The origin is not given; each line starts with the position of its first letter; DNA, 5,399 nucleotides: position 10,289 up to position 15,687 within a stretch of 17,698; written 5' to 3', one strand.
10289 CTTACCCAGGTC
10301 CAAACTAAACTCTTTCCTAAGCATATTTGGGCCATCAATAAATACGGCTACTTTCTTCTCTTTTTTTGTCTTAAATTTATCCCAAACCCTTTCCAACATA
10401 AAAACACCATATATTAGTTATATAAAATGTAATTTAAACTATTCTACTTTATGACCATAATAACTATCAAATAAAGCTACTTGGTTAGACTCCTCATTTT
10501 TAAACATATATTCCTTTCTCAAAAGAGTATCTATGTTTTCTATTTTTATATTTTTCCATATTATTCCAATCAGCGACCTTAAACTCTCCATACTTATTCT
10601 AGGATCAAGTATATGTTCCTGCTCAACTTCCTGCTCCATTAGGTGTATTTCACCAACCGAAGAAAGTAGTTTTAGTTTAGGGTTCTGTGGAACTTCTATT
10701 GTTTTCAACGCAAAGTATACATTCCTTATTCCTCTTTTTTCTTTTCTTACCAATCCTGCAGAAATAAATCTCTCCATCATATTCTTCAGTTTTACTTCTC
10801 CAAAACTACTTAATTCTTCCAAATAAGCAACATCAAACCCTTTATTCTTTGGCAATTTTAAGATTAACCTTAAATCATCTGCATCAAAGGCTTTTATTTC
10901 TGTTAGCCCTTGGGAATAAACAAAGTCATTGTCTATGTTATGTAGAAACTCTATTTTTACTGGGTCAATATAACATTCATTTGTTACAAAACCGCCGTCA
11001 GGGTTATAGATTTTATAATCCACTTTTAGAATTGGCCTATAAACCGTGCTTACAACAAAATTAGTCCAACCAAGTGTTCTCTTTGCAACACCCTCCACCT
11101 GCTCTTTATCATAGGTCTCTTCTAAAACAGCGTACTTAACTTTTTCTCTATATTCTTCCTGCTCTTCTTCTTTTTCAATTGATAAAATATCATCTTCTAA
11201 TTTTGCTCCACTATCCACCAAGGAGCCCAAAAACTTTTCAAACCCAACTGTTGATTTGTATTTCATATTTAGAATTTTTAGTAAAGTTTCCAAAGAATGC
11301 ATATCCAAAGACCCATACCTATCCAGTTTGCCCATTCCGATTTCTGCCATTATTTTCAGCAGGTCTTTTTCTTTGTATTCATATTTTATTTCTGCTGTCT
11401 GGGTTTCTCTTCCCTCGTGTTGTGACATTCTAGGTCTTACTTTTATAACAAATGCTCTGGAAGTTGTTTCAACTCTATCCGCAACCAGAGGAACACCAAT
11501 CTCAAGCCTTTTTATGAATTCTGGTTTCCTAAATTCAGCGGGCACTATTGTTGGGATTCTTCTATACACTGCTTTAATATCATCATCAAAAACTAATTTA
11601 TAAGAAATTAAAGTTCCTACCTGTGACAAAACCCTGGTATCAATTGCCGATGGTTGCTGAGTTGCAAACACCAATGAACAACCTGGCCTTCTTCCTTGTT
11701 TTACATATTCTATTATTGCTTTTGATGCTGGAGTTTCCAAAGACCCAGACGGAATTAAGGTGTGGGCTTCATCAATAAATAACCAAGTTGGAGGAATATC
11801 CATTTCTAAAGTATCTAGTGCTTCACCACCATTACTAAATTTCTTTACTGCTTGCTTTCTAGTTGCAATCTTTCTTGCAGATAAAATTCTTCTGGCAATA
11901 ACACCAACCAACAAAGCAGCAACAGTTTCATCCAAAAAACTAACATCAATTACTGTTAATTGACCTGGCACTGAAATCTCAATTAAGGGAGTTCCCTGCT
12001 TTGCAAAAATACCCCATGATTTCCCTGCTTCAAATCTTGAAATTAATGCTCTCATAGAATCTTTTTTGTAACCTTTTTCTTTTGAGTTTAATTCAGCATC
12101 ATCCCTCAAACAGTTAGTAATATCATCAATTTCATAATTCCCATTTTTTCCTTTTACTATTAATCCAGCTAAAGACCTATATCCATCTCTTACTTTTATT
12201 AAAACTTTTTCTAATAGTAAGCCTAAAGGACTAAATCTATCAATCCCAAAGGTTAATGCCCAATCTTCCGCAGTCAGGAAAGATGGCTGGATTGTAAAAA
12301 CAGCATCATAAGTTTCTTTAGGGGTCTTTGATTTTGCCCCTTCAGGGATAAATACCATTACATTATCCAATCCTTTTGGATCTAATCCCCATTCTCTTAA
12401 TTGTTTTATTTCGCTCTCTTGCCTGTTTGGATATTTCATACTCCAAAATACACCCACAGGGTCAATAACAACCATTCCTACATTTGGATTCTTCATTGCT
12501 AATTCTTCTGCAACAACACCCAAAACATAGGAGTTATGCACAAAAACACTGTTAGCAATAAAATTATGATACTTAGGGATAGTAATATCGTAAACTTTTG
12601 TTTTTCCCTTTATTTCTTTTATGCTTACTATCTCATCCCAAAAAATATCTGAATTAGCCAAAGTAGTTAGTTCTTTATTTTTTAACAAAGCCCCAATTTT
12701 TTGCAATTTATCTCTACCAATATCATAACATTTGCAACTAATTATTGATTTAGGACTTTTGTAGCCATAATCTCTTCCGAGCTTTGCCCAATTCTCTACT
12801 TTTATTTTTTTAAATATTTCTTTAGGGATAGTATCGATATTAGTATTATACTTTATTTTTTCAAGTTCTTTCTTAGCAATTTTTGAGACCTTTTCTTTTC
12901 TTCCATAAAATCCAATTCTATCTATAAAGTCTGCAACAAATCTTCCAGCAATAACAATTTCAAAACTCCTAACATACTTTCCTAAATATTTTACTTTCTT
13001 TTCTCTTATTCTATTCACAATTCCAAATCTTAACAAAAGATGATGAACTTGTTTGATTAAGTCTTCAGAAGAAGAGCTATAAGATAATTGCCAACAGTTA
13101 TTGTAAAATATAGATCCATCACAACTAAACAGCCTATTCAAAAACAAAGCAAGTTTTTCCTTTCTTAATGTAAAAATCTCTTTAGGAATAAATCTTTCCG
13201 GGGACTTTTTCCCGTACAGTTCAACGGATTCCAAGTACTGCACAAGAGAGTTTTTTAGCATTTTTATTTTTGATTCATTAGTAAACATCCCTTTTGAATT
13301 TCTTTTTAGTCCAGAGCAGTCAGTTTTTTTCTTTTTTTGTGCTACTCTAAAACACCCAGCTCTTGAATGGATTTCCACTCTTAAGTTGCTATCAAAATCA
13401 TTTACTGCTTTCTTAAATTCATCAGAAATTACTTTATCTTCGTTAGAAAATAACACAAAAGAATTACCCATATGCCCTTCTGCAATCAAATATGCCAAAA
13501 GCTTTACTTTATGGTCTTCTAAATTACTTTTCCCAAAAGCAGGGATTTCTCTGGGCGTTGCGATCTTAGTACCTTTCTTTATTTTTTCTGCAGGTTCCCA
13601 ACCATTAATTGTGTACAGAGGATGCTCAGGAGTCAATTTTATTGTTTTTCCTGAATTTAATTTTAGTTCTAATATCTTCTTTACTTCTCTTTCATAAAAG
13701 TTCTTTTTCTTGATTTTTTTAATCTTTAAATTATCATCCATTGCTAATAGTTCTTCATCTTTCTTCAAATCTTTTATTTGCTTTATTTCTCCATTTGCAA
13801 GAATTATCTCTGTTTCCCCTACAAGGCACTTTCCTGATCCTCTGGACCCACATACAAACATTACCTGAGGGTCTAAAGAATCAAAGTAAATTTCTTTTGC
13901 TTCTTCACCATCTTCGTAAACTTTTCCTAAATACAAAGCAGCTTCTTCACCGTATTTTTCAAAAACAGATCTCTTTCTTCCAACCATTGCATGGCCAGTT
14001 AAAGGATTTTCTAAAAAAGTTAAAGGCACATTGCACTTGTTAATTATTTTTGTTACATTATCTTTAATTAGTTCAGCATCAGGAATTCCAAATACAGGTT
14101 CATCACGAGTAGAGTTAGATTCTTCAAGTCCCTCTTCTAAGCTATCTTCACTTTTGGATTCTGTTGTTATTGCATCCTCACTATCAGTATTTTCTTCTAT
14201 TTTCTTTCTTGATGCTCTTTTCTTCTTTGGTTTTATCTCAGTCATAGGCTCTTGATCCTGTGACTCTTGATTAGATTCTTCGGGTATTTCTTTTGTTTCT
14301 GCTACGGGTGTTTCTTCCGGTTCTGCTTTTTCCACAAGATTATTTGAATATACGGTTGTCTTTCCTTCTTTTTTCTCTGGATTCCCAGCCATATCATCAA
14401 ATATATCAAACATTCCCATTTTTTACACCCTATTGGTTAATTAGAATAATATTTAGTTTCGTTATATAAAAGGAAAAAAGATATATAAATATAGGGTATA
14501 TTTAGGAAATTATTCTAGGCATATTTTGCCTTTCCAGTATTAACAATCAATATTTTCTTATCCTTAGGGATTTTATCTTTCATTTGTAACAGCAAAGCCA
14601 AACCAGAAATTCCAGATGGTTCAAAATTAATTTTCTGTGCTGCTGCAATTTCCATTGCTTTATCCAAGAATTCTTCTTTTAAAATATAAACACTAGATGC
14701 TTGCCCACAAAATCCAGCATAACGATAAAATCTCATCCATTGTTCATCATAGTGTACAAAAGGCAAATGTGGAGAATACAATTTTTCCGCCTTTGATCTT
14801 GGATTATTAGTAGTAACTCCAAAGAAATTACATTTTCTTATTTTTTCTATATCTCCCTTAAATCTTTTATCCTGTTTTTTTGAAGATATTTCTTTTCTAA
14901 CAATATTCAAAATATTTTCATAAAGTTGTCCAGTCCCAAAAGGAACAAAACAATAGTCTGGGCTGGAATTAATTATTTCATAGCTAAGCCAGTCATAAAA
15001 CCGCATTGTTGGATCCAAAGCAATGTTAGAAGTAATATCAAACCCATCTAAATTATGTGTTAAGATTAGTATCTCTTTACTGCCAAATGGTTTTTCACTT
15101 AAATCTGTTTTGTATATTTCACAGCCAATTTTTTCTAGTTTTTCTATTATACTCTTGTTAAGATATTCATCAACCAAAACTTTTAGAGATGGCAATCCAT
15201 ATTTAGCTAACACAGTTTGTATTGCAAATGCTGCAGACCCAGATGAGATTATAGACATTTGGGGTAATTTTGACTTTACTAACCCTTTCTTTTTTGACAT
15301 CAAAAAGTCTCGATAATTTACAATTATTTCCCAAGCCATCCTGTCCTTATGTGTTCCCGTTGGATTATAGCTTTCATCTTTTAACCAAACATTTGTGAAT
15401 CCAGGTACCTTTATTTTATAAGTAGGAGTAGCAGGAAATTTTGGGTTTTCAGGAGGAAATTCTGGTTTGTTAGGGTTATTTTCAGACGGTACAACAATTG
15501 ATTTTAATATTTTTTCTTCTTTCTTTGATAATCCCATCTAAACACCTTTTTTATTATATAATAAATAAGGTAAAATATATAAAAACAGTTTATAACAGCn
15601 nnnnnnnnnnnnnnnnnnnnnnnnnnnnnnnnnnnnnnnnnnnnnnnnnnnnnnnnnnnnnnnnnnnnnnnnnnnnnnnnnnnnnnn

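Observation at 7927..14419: Six-gene operon coupling a giant HerA/FtsK-type ATPase to NYN, two unknown small proteins, MinD and Sm: a candidate undescribed system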

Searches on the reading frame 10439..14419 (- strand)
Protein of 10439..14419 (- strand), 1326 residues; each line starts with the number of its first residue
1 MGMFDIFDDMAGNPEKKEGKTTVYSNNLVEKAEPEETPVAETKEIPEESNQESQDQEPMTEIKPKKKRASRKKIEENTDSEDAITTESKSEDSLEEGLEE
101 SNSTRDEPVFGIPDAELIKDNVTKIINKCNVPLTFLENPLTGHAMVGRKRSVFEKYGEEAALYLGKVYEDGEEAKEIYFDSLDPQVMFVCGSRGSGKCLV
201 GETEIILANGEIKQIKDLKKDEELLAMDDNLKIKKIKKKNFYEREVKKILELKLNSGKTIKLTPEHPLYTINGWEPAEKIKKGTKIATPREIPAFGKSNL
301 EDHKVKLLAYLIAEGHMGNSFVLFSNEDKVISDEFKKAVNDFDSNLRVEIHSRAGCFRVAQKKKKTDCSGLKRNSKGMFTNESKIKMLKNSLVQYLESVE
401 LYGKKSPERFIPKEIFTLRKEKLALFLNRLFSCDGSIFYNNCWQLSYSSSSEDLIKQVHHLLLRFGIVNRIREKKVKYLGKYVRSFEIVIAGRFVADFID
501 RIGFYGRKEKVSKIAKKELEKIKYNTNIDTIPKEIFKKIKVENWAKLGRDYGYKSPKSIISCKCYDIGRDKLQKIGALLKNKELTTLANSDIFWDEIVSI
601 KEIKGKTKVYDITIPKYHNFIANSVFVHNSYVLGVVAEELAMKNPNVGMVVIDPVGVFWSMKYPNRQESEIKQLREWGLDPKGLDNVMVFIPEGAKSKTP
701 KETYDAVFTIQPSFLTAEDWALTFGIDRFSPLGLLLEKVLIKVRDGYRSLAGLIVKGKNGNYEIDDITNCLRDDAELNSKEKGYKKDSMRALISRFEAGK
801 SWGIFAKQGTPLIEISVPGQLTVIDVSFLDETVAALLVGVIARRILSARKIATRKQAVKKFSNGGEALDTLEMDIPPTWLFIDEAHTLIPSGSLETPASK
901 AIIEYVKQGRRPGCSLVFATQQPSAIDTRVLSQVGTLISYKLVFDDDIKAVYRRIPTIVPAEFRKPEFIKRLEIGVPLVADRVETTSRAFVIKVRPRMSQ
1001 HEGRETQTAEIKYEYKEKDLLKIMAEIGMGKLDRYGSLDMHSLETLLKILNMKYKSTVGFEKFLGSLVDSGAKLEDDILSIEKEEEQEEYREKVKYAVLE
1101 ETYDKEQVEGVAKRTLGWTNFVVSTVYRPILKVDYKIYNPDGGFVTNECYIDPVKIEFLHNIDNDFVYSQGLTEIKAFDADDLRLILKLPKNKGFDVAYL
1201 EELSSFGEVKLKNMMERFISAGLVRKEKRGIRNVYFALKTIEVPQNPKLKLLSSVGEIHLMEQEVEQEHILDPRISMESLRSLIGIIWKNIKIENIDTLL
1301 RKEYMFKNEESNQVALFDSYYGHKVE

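Call 4: search_protein_families(library=pfam, proteins=[window:10439-14419:-], max_evalue=0.01)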
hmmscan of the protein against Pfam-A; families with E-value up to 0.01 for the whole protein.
window:10439-14419:- (1326 aa): 7 families
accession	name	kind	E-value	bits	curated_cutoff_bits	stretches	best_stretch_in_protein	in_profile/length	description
PF14890.11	Intein_splicing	-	9.1e-28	97.5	35.8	1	205-629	1-155/155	Intein splicing domain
PF14528.11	LAGLIDADG_3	-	4.8e-15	56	22.5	1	422-503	2-82/82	LAGLIDADG-like domain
PF01935.23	DUF87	-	9.3e-09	36.1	23.2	1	630-845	37-220/220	Helicase HerA, central domain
PF01079.26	Hint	-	3e-06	27.4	29.7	1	195-279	10-97/213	Hint module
PF14623.11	Vint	-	2.7e-05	24.5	27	1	198-282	2-78/166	Hint-domain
PF05872.18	HerA_C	-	0.00047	19.4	22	1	874-980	255-362/502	Helicase HerA-like C-terminal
PF07591.16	PT-HINT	-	0.0014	19.3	27.7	1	212-287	8-88/137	Pretoxin HINT domain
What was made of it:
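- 12533..13828 (-): Intein in ATPase A (aa 198-629) with a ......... homing endonuclease. It is inserted in the Walker A loop at GSRGSGK^S. Intein_splicing scores 97.5 bits and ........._3 56 bits (call 4).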

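Call 5: search_protein_families(library=ncbifam, proteins=[window:10439-14419:-], max_evalue=0.01)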
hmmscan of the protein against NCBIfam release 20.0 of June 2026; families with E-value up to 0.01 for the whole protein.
window:10439-14419:- (1326 aa): 18 families
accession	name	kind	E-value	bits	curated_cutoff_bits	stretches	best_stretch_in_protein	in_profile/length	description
NF005852.0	PRK07773.1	equivalog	1.6e-71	241.8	780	1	193-630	394-827/886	replicative DNA helicase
NF003157.0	PRK04132.1-2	equivalog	3.4e-29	101.4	1103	2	184-580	37-414/864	replication factor C small subunit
NF003159.0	PRK04132.1-4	equivalog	3.1e-26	91.6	999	2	185-527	48-353/852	replication factor C small subunit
NF011418.0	PRK14845.1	equivalog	3.9e-25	87.8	756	2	196-526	22-323/1049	translation initiation factor IF-2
NF038098.1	GyrA_w_intein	exception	9.3e-19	66.9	1850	1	198-630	117-538/1232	intein-containing DNA gyrase subunit A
NF007072.0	PRK09519.1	equivalog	1.2e-15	57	1024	1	213-473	271-514/790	intein-containing recombinase RecA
NF006207.0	PRK08332.1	equivalog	7.5e-15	53.3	2400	1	195-533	900-1218/1684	vitamin B12-dependent ribonucleotide reductase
NF038162.1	RtcB_rel_intein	exception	9.1e-14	50.4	1150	2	305-632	241-581/961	intein-containing RtcB family protein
TIGR01445.1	intein_Nterm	domain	6.6e-13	49.5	24.5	1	198-270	1-83/83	intein N-terminal splicing region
NF003158.0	PRK04132.1-3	equivalog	9.8e-13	46.1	1750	2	584-642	513-573/1437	replication factor C small subunit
NF042944.1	HerA_antiphage_2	equivalog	2.3e-10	39.9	850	1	820-958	378-511/576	anti-phage-associated helicase HerA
NF042943.1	HerA_antiphage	equivalog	2.7e-09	36.2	800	1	876-952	433-512/566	anti-phage-associated helicase HerA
TIGR01443.1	intein_Cterm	domain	4.2e-09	36.3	15.6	1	608-630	1-24/24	intein C-terminal splicing region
NF040819.1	helicase_HerA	equivalog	4.6e-09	35.3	970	1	767-952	286-477/561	DNA double-strand break repair helicase HerA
NF040937.1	HerA_Thermprot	equivalog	4.1e-08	32.1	800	1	784-951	270-423/487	DNA double-strand break repair helicase HerA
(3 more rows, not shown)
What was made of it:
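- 12533..13828 (-): TIGR01445 and TIGR01443 also match (call 5).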

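Call 72: search_protein_families(library=padloc, proteins=[window:10439-14419:-], max_evalue=0.001)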
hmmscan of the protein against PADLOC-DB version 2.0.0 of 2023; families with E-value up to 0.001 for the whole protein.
window:10439-14419:- (1326 aa): 14 families
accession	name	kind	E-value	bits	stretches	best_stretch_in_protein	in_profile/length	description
PDLC03706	HEase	-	6.3e-17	59.9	2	225-318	32-126/440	homing endonuclease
PDLC04105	HerA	-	2.1e-16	57.6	1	819-956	379-502/576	-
PDLC04098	HerA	-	2.9e-12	43.9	1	818-957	483-614/686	-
PDLC02188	HerA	-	9.3e-12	42.6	1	820-957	378-510/578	-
PDLC04140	mad8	-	1.1e-11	42.9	1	818-942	155-253/314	mads_8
PDLC04106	HerA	-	1e-10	38.8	1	820-956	470-595/667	-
PDLC04103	HerA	-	1.4e-10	38.1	1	877-958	441-525/579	-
PDLC04100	HerA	-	7.5e-10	36.1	1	877-952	440-518/580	-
PDLC02185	HerA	-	1.3e-09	35.3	1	877-952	446-524/585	-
PDLC04102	HerA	-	3.4e-09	33.6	1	819-958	465-588/654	-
PDLC04104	HerA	-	8.1e-09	32.7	1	823-957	184-304/379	-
PDLC03711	HEase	-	1e-07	29.1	1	399-513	217-333/389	homing endonuclease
PDLC04097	HerA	-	1.4e-05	21.9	1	880-959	477-562/618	-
PDLC01055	HerA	-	3.8e-05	20.7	1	878-947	417-484/532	Type III coevolved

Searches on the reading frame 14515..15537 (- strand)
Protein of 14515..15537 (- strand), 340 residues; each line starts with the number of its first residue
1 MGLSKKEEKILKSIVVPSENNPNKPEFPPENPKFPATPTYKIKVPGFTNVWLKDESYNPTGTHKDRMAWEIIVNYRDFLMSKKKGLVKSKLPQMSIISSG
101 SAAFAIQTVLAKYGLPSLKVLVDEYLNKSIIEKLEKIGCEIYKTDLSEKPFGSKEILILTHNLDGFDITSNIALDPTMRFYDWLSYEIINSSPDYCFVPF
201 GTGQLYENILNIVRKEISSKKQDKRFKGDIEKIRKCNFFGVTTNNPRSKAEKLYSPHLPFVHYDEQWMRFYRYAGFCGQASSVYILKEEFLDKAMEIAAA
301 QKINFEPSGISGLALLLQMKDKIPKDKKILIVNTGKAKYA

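Call 4: search_protein_families(library=pfam, proteins=[window:14515-15537:-], max_evalue=0.01)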
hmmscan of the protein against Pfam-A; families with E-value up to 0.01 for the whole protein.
window:14515-15537:- (340 aa): 1 family
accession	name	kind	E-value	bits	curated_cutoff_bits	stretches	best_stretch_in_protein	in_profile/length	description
PF00291.31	PALP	-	3.3e-20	73.1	35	1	40-335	9-295/295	Pyridoxal-phosphate dependent enzyme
